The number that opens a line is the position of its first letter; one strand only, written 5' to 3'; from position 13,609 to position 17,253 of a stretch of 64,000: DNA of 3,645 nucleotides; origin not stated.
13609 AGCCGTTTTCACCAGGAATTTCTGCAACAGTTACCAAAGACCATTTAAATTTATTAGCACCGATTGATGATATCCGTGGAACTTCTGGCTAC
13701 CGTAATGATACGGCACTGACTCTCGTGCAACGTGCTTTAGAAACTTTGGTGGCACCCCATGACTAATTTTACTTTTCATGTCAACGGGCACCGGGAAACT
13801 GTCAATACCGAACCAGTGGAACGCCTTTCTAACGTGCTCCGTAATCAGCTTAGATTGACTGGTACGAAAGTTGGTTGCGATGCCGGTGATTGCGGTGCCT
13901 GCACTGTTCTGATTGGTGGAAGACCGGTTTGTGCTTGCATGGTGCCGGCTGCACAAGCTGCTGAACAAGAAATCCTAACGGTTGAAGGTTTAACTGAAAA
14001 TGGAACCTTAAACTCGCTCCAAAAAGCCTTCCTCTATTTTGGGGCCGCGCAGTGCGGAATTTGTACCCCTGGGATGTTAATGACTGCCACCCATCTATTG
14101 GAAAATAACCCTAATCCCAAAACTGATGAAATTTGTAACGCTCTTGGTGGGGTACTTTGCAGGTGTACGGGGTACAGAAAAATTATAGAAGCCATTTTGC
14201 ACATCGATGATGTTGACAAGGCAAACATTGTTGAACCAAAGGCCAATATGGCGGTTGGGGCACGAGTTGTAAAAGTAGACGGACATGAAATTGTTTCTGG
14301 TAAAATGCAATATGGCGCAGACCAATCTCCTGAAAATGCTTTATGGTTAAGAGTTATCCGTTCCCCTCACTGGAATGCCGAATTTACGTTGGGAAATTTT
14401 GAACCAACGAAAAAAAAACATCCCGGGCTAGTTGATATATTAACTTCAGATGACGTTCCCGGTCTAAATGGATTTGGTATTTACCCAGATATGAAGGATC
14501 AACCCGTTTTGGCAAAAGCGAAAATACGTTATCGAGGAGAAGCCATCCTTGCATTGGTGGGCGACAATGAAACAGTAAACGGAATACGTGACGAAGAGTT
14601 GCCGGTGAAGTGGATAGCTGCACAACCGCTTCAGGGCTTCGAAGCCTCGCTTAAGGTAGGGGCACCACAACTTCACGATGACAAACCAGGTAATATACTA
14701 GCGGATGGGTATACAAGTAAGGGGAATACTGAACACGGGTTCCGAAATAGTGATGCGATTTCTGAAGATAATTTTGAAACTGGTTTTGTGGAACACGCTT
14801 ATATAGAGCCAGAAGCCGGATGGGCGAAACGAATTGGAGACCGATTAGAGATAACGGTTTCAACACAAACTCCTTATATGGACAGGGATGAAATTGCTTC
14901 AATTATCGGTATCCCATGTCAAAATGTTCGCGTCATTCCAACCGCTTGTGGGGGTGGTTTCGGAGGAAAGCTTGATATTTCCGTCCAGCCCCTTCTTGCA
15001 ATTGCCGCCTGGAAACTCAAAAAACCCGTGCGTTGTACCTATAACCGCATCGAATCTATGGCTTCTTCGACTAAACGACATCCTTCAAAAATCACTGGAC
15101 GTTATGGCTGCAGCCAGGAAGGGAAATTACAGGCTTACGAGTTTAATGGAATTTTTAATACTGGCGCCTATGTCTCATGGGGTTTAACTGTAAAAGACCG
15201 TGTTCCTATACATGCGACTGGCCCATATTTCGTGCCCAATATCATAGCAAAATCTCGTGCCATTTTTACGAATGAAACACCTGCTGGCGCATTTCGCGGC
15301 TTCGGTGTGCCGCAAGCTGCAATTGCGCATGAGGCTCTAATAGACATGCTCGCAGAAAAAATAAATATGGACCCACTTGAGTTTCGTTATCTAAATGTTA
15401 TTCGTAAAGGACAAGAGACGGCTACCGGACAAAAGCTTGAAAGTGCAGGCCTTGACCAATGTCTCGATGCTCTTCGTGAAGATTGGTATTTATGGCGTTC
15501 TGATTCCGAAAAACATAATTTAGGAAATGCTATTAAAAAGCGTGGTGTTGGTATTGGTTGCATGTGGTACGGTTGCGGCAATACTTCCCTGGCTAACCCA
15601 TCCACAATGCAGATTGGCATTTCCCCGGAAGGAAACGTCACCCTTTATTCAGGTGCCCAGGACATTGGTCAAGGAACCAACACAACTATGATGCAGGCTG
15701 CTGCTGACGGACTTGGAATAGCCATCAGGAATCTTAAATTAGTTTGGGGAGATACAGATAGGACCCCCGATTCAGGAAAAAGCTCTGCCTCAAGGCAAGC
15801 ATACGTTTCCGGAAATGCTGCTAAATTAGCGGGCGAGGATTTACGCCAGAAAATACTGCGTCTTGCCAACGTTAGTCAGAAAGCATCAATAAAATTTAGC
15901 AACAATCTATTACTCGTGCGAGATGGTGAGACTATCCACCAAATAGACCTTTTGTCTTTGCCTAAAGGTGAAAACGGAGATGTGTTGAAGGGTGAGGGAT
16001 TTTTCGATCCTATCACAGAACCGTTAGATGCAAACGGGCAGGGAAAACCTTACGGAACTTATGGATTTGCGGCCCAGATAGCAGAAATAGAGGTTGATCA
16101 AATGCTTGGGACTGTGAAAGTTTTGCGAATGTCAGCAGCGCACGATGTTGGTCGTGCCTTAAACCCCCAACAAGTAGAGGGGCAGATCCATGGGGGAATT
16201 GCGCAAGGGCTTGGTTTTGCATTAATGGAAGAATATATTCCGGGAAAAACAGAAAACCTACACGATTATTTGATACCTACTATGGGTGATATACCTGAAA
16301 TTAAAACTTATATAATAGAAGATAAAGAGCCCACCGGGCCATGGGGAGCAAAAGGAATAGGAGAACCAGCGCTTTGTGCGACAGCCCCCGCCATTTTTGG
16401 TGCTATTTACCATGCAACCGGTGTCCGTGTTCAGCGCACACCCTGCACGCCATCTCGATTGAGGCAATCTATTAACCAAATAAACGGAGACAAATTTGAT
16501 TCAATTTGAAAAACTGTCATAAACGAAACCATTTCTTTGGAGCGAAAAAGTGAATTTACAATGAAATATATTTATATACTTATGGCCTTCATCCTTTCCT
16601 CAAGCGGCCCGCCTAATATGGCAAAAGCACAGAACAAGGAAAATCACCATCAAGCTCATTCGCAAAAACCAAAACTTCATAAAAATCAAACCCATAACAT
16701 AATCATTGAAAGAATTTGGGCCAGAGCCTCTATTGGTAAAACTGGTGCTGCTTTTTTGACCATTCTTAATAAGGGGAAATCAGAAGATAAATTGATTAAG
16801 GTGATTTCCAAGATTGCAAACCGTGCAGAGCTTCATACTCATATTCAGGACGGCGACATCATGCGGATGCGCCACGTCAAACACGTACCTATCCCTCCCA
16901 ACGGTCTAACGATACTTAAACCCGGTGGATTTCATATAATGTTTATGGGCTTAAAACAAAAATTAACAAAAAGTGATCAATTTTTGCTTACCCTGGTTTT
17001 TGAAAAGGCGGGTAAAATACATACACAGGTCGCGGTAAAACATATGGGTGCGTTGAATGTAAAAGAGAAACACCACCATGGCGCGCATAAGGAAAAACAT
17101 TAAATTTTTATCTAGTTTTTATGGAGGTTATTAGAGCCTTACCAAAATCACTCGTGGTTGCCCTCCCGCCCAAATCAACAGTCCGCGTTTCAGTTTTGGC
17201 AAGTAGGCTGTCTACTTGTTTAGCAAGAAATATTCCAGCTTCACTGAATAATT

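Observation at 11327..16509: UbiD decarboxylase coupled to a nicotinate-dehydrogenase-like Mo-hydroxylase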

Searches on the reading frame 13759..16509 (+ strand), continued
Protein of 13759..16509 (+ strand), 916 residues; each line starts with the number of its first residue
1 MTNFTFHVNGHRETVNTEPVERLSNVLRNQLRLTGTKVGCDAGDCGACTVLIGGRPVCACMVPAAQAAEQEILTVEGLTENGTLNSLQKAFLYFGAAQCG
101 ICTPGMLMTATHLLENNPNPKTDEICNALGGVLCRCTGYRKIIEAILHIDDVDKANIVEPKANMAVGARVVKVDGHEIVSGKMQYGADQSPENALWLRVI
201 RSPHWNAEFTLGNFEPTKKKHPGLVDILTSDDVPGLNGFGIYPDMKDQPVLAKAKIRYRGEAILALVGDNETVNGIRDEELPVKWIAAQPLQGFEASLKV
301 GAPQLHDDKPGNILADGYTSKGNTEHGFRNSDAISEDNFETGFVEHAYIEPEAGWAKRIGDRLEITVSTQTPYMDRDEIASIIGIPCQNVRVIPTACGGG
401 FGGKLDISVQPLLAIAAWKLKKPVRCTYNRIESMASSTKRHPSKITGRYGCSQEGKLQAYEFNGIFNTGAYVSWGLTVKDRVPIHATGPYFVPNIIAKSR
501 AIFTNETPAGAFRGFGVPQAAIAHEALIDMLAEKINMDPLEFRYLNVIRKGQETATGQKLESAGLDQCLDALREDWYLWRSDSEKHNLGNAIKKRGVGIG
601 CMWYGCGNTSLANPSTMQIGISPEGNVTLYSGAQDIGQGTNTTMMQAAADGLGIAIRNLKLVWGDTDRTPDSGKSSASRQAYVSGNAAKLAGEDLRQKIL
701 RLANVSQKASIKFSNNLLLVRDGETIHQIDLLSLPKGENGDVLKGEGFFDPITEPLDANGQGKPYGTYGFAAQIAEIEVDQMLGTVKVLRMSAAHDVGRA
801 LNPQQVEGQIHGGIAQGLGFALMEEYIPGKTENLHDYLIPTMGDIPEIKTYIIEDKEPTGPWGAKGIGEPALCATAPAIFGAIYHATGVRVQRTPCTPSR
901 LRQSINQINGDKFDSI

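Call 28: search_protein_families(library=ncbifam, proteins=[L061:2870-4384:+, L061:4387-5265:+, L061:5262-5846:+, L066:20813-22003:-, L066:22040-22735:-, L060:17898-20228:-], max_evalue=0.01)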
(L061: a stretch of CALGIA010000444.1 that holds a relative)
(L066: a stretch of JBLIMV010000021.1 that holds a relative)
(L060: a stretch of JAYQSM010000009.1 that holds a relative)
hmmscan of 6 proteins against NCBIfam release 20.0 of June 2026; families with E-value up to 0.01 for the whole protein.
L061:2870-4384:+ (504 aa): 0 families

L061:4387-5265:+ (292 aa): 4 families
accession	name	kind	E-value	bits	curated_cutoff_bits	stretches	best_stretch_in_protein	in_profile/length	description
NF003322.0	PRK04334.1-2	equivalog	1.4e-105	352.5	290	1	5-287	4-287/295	hypothetical protein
NF003324.0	PRK04334.1-4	equivalog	2.5e-21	76.6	275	1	74-211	61-192/238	hypothetical protein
NF003323.0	PRK04334.1-3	equivalog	5.7e-18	65.2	271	1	24-206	33-208/250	hypothetical protein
NF003321.0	PRK04334.1-1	equivalog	1.5e-17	64.1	262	1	90-225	76-211/248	hypothetical protein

L061:5262-5846:+ (194 aa): 0 families

L066:20813-22003:- (396 aa): 54 families (the best 25 are shown)
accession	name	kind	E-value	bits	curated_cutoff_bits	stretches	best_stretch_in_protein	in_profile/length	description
TIGR01224.1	hutI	equivalog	1.5e-09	37.1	298.15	1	36-84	5-53/377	imidazolonepropionase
NF006689.0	PRK09237.1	equivalog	5.1e-09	35.2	371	1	38-110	26-93/383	amidohydrolase/deacetylase family metallohydrolase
NF006055.0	PRK08203.1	equivalog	1.6e-08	33.6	532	2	281-379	319-425/455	8-oxoguanine deaminase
NF004995.0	PRK06380.1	subfamily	4.2e-08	32.6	567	1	313-378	327-397/418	metal-dependent hydrolase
TIGR02318.1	phosphono_phnM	equivalog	5.3e-08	32.2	390.55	1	27-110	9-87/376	phosphonate metabolism protein PhnM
NF002668.0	PRK02382.1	equivalog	7.1e-08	31.6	452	1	40-109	19-86/436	dihydroorotase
TIGR02967.1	guan_deamin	equivalog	7.3e-08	31.8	375.4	1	265-360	277-374/401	guanine deaminase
NF011989.0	PRK15446.2-5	equivalog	8.2e-08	31.4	565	1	27-91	13-74/385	alpha-D-ribose 1-methylphosphonate 5-triphosphate diphosphatase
NF006839.0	PRK09357.1-4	equivalog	1e-07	31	576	1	35-111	21-93/422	dihydroorotase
NF005557.0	PRK07228.1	equivalog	1.3e-07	30.7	522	1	29-81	17-66/445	5'-deoxyadenosine deaminase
NF011990.0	PRK15446.2-6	subfamily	1.4e-07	30.5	233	1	27-92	12-78/390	alpha-D-ribose 1-methylphosphonate 5-triphosphate diphosphatase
NF005791.0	PRK07627.1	equivalog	1.8e-07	30.5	442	1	36-111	22-95/425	dihydroorotase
TIGR03178.1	allantoinase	equivalog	2.1e-07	30.1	357.85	1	37-108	20-88/441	allantoinase AllB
NF006679.0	PRK09228.1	subfamily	2.2e-07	30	351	1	34-79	30-78/433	guanine deaminase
NF004701.0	PRK06038.1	equivalog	2.4e-07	29.8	609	1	32-79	21-65/432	N-ethylammeline chlorohydrolase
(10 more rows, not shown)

L066:22040-22735:- (231 aa): 5 families
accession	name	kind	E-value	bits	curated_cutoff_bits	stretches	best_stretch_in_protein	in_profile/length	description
TIGR03614.1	RutB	equivalog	3.9e-27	95.3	377.95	1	21-221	10-222/226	pyrimidine utilization protein B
NF008517.0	PRK11440.1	equivalog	6e-27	94.8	195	1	23-216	5-186/188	hydrolase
NF050097.1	BiurAmidohydBiuH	equivalog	5.3e-14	52.2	370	1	22-199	14-199/221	biuret amidohydrolase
NF008623.0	PRK11609.1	equivalog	1.5e-12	47.8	174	1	26-189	3-181/213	bifunctional nicotinamidase/pyrazinamidase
NF041461.1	C_hydro_YcaC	equivalog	0.0071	15.9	310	0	145-192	96-143/201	isochorismate family cysteine hydrolase YcaC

L060:17898-20228:- (776 aa): 13 families
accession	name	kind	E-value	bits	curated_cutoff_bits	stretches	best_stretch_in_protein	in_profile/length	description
NF041018.1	glyceraldDH_alpha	equivalog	2.1e-162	542.2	790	1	6-767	3-738/741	glyceraldehyde dehydrogenase subunit alpha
TIGR02416.1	CO_dehy_Mo_lg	equivalog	8.7e-159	530.1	991.15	1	14-772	1-770/770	aerobic carbon-monoxide dehydrogenase large subunit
NF040766.1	CODH_aero_grp5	exception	2.8e-142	475.6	950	1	6-771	5-783/785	aerobic carbon-monoxide dehydrogenase large subunit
NF043082.1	XdhA_XDHase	equivalog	5.1e-102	342.3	780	1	6-775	1-754/758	xanthine dehydrogenase subunit XdhA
TIGR03194.1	4hydrxCoA_A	equivalog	2e-98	330.7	994.55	1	20-773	11-746/746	4-hydroxybenzoyl-CoA reductase subunit alpha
NF007426.0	PRK09970.1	equivalog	3.4e-98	329.6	916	1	3-775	3-757/761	xanthine dehydrogenase molybdenum-binding subunit XdhA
NF045668.1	pterin_aldehy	equivalog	9.8e-71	239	1100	1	36-773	208-904/905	molybdopterin-dependent aldehyde oxidoreductase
TIGR02965.1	xanthine_xdhB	equivalog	7.3e-65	219.5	849.5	1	13-774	8-755/758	xanthine dehydrogenase molybdopterin binding subunit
TIGR03313.1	Se_sel_red_Mo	hypoth_equivalog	3.8e-64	216.8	1101.9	2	176-752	364-931/951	molybdopterin-dependent oxidoreductase Mo/Fe-S-binding subunit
TIGR03196.1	pucD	equivalog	9.2e-64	216.1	783.65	1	16-754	13-742/763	xanthine dehydrogenase subunit D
NF041671.1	peri_hyde_PaoC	equivalog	5.3e-57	193.7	1180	1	18-751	30-712/735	aldehyde oxidoreductase molybdenum-binding subunit PaoC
TIGR03311.1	Se_dep_XDH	equivalog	2e-51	175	830.45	2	5-576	161-697/848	selenium-dependent xanthine dehydrogenase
TIGR02969.1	mam_aldehyde_ox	subfamily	2.2e-34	118.2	1912.3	1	7-755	577-1282/1330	aldehyde oxidase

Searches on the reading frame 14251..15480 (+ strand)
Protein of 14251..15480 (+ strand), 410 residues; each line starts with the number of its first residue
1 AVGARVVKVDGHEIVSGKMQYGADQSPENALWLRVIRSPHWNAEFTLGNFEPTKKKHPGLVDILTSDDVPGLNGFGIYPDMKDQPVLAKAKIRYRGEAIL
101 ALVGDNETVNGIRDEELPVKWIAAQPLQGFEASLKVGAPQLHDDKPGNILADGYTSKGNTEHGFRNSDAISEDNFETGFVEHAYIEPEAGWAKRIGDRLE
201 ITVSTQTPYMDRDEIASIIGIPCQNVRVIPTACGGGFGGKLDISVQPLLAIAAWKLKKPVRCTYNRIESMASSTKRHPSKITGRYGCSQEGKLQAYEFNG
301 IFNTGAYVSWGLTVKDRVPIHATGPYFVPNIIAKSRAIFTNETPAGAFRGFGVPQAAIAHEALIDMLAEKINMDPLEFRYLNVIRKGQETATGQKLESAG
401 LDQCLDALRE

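Call 44: search_solved_structures(query=window:14251-15480:+, show_alignments=2, max_evalue=1e-40)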
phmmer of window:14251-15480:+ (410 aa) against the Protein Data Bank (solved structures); distinct sequences matched with E-value up to 1e-40: 2.
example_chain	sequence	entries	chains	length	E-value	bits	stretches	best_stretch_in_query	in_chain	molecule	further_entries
3hrd_A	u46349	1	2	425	6.2e-75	256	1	2-410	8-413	Nicotinate dehydrogenase large molybdopterin subunit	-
1rm6_A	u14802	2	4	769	1.7e-47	165.6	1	2-408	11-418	4-hydroxybenzoyl-CoA reductase alpha subunit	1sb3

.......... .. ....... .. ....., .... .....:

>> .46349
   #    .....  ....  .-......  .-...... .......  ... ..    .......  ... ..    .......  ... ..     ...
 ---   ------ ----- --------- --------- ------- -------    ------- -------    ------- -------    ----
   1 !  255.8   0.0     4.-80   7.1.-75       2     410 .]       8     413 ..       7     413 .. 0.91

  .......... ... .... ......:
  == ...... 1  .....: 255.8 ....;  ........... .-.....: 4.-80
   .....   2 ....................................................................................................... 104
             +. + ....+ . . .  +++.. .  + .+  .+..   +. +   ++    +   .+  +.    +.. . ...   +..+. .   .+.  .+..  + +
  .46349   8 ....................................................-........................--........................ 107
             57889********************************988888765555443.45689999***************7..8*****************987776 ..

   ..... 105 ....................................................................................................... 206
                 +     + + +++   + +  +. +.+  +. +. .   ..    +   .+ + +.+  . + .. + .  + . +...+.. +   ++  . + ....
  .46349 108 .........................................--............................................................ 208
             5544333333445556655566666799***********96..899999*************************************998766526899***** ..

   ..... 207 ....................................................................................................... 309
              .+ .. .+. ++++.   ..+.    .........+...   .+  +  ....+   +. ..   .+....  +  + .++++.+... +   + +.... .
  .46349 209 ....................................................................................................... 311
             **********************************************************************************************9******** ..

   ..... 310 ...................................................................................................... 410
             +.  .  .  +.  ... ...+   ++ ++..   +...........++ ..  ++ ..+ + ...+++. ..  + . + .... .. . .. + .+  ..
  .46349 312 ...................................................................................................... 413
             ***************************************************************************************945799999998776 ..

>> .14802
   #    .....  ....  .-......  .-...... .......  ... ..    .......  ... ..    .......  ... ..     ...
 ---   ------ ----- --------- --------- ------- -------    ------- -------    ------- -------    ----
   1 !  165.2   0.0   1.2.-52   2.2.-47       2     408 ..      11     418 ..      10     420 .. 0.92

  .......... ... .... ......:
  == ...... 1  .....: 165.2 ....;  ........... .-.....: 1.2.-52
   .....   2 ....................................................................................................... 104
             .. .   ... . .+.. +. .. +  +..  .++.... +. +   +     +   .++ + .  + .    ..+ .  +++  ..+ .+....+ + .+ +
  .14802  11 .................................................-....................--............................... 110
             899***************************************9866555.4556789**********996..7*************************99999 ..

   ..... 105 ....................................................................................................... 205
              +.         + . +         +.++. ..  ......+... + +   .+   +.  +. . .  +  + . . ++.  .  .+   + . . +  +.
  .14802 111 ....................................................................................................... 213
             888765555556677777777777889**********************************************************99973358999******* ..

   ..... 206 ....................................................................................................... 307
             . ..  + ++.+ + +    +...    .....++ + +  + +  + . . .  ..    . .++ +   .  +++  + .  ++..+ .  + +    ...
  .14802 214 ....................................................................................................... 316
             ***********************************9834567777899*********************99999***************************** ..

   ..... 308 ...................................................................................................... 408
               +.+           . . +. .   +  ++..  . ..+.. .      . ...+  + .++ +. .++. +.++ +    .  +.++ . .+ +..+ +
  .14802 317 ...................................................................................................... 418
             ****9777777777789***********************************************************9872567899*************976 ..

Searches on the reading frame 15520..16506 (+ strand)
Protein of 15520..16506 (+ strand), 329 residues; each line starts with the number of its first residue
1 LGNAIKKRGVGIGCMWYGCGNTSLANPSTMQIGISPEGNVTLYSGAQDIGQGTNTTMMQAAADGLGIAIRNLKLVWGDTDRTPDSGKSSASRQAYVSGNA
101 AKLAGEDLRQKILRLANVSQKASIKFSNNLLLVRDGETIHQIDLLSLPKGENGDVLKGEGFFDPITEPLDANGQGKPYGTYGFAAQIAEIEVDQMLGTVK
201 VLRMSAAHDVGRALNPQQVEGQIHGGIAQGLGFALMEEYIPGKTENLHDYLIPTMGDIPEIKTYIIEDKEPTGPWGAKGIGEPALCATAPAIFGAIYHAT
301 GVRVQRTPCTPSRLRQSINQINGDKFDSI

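Call 45: search_solved_structures(query=window:15520-16506:+, show_alignments=2, max_evalue=1e-30)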
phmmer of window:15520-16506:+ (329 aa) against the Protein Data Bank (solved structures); distinct sequences matched with E-value up to 1e-30: 7.
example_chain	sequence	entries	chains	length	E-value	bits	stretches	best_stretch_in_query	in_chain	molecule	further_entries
3hrd_B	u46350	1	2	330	1.2e-66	228.5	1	5-314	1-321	Nicotinate dehydrogenase medium molybdopterin subunit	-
1rm6_A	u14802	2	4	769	1.6e-43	152.6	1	5-318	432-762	4-hydroxybenzoyl-CoA reductase alpha subunit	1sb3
1dgj_A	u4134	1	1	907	1.8e-36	129.5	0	156-317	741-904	ALDEHYDE OXIDOREDUCTASE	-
7dqx_A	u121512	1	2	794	3.3e-34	122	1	6-316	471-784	6-hydroxypseudooxynicotine dehydrogenase complex subunit gamma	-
8uem_A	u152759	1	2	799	1.7e-33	119.7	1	30-317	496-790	Carbon monoxide dehydrogenase (Large chain), CoxL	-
1sij_A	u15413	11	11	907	1e-32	117.1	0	171-318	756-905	Aldehyde oxidoreductase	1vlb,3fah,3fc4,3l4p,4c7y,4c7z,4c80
5y6q_C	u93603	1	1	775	1.6e-32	116.4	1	27-312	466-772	Aldehyde oxidase large subunit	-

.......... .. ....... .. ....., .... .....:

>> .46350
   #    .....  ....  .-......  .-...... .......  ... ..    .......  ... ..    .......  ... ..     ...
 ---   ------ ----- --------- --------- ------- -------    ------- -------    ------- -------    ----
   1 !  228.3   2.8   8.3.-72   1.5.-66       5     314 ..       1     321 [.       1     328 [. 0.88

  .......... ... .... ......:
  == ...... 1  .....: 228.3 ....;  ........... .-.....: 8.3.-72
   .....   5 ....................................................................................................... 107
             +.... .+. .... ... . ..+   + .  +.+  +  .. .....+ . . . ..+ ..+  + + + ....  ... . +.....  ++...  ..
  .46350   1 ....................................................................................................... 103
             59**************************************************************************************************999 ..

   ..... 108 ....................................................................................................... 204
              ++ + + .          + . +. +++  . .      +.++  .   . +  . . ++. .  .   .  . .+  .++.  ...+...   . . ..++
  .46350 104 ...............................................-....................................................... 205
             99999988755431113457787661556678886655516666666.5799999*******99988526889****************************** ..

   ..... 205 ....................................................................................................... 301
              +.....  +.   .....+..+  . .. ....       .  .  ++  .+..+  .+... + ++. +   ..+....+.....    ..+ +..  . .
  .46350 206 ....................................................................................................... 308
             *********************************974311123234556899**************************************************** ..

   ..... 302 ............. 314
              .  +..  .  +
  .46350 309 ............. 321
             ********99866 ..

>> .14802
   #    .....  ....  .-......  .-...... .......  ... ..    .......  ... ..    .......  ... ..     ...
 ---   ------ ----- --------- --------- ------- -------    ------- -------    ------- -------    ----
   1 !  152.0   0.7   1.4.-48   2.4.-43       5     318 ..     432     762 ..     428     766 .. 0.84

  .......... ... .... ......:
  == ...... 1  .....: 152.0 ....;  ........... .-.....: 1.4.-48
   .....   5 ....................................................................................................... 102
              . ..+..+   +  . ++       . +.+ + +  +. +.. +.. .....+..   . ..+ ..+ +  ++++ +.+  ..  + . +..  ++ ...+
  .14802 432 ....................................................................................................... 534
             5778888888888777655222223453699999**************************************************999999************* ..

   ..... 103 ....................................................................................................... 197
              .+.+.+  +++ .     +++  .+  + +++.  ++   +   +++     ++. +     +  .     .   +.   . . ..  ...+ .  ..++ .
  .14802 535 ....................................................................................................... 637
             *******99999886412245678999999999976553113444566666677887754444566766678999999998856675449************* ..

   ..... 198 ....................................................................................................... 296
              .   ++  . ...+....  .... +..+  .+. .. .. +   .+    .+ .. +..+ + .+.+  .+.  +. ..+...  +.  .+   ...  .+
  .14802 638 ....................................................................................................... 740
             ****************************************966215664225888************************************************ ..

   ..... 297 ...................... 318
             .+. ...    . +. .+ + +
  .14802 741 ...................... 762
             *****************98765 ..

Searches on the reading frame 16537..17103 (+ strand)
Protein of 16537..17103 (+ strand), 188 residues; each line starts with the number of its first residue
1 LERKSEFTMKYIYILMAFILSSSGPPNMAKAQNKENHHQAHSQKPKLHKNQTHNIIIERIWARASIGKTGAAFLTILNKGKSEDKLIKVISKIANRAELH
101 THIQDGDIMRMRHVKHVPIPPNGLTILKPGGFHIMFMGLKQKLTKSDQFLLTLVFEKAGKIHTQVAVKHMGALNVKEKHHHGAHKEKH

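Call 3: search_protein_families(library=pfam, proteins=[window:16537-17103:+])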
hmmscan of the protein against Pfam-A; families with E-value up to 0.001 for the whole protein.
window:16537-17103:+ (188 aa): 1 family
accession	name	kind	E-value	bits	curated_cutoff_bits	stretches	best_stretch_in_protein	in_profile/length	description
PF04314.18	PCuAC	-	4.1e-33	114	29.4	1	57-162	1-108/109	Copper chaperone PCu(A)C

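Call 4: search_protein_families(library=ncbifam, proteins=[window:16537-17103:+])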
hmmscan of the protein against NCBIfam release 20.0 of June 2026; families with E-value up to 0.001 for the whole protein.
window:16537-17103:+ (188 aa): 0 families
